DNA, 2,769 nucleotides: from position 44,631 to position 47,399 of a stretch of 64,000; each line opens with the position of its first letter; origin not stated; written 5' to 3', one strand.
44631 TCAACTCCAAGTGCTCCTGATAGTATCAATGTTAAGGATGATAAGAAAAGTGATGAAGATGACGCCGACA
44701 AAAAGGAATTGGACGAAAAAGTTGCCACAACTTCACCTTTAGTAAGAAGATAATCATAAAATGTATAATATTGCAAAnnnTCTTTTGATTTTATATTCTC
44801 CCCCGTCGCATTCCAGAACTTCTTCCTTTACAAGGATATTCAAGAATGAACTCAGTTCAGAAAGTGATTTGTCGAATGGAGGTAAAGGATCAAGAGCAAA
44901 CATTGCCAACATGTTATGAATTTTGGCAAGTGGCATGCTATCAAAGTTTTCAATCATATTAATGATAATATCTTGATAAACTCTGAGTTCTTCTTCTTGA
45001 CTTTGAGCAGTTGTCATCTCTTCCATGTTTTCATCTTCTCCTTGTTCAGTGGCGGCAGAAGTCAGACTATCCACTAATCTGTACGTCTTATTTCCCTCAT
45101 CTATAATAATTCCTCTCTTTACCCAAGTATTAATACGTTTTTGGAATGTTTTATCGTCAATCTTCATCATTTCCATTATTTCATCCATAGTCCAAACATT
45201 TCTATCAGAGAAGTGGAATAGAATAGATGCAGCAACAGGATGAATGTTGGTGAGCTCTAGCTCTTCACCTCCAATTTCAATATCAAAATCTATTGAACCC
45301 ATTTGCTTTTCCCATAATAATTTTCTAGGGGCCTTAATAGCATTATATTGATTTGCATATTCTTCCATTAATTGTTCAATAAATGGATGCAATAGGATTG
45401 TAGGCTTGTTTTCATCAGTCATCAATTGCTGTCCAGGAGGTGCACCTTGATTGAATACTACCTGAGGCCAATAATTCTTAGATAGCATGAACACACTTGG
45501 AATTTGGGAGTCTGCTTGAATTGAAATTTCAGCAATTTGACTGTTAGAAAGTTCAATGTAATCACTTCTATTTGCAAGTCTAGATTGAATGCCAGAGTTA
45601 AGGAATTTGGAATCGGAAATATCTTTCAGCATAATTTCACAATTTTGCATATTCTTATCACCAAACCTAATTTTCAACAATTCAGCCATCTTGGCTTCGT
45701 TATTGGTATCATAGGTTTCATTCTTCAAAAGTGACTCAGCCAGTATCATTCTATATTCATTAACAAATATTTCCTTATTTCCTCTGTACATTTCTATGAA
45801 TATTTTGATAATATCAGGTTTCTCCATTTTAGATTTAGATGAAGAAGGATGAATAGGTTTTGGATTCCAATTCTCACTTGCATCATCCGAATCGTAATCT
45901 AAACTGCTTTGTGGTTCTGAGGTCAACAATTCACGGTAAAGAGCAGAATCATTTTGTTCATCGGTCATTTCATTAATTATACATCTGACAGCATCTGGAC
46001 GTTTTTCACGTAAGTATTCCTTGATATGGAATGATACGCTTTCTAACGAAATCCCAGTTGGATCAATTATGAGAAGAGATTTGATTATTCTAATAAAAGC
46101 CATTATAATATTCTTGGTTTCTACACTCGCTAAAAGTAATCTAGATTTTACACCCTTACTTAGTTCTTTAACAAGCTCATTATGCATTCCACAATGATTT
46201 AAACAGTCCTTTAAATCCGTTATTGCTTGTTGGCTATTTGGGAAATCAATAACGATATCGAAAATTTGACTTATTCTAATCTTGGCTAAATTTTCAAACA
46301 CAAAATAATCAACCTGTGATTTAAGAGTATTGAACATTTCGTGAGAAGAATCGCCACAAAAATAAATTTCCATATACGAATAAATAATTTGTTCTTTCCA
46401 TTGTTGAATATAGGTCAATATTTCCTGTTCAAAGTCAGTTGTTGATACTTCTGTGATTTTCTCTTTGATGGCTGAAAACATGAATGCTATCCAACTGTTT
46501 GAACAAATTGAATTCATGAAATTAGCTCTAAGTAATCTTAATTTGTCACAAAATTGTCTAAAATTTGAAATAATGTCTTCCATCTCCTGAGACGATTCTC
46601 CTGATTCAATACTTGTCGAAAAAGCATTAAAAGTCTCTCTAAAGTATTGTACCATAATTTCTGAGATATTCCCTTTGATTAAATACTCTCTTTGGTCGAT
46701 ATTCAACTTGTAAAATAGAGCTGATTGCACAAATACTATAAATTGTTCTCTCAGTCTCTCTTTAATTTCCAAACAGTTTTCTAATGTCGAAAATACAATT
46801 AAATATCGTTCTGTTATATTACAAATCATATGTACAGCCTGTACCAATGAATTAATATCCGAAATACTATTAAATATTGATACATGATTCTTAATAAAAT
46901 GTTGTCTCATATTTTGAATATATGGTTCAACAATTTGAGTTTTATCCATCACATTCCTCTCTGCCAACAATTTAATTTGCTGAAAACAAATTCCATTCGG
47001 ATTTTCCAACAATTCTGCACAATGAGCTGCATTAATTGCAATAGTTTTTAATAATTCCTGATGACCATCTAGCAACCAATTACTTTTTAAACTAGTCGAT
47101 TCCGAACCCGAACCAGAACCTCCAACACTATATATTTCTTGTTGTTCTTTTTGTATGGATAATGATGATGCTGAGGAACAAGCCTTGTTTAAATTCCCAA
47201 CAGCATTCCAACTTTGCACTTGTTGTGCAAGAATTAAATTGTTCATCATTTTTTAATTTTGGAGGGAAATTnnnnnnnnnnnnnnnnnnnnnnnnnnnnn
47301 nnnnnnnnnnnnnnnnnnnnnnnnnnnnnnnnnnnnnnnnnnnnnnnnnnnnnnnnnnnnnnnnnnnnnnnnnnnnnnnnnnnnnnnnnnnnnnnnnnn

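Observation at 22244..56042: Run of convergent gene pairs with abutting or overlapping stop codons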

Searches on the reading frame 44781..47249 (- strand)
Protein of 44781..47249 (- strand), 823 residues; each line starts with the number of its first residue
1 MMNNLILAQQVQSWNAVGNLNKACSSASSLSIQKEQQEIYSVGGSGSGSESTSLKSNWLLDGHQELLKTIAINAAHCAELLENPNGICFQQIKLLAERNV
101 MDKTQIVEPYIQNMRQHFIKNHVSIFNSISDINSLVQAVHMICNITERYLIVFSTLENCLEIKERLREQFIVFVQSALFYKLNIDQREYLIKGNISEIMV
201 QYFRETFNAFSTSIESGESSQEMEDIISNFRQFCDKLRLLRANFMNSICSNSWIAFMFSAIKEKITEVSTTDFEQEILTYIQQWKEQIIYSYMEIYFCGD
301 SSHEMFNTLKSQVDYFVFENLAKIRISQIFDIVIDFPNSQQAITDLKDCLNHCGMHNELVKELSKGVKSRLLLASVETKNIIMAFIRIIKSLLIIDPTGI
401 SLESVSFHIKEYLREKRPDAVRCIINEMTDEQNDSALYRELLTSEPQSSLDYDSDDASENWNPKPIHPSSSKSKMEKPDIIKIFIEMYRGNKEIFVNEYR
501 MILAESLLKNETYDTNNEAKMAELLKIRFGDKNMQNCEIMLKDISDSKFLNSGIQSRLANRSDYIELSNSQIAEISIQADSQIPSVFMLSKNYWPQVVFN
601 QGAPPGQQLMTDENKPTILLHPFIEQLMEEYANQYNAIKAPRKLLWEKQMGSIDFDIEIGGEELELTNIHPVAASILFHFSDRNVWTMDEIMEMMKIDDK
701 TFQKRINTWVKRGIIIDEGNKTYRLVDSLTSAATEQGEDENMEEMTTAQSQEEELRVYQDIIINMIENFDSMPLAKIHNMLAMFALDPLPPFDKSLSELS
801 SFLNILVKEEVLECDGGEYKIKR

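Call 36: search_protein_families(library=pfam, proteins=[window:44781-47249:-], max_evalue=0.0001)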
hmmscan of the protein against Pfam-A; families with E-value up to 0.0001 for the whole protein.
window:44781-47249:- (823 aa): 3 families
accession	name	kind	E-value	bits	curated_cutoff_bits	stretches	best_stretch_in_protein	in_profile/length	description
PF25773.1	TPR_ANAPC2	-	7.9e-34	116.5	27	1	307-415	2-110/111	ANAPC2-like, TPR repeats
PF08672.17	ANAPC2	-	3.8e-20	72.6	23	1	762-821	2-60/60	Anaphase promoting complex (APC) subunit 2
PF00888.28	Cullin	-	1.6e-18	67.2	33.2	1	88-710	32-591/620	Cullin family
